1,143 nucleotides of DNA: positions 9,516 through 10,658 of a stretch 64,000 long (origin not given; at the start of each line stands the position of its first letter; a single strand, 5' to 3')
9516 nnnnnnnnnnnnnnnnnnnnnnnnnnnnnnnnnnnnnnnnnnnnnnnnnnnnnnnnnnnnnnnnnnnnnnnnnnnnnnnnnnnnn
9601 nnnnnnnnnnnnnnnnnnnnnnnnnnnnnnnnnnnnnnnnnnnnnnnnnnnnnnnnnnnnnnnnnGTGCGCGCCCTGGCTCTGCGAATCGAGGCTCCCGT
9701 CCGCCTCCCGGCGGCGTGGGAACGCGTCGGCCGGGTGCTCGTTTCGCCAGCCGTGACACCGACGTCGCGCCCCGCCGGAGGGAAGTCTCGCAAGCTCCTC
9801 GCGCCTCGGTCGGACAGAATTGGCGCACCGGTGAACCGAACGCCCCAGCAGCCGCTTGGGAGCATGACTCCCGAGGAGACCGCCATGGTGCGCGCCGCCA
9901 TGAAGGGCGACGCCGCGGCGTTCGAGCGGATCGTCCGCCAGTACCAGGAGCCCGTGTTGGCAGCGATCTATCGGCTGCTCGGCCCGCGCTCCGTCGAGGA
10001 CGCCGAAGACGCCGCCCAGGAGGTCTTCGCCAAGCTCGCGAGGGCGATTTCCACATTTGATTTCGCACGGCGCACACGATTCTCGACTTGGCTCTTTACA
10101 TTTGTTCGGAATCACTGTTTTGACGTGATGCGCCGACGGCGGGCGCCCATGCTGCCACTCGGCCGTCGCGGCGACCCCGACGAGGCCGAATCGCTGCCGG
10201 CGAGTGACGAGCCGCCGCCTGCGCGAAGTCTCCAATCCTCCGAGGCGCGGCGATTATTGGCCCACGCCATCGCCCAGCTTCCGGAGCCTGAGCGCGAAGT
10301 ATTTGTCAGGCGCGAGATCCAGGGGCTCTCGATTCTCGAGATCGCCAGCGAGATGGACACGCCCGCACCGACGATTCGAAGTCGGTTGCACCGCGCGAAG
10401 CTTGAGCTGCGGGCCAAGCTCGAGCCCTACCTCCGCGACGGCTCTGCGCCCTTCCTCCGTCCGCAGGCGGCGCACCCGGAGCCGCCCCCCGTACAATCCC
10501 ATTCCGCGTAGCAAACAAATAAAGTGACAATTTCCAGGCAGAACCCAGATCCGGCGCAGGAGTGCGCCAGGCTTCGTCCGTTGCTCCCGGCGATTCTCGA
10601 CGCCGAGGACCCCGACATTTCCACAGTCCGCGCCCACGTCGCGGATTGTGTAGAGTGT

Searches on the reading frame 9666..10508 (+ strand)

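Call 62: search_protein_families(library=pfam, proteins=[window:9666-10508:+], max_evalue=1)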
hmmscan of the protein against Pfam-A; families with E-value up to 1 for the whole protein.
window:9666-10508:+ (281 aa): 7 families
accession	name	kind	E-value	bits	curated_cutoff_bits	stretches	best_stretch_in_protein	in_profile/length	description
PF04542.20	Sigma70_r2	-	1e-15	57.7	24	1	89-159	1-69/71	Sigma-70 region 2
PF08281.18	Sigma70_r4_2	-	1.8e-15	56.7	25.7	1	196-248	2-54/54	Sigma-70, region 4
PF04545.22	Sigma70_r4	-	6.1e-09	35.7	24.1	1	201-249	1-49/50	Sigma-70, region 4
PF07638.17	Sigma70_ECF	-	3e-06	27.7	21.1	1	72-250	5-181/185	ECF sigma factor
PF12645.13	HTH_16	-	0.0067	17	22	1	75-132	4-65/65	Helix-turn-helix domain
PF12840.13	HTH_20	-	0.059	13.8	27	0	218-241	16-39/51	Helix-turn-helix domain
PF13384.12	HTH_23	-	0.088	13.1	24.6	1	209-243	6-40/50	Homeodomain-like domain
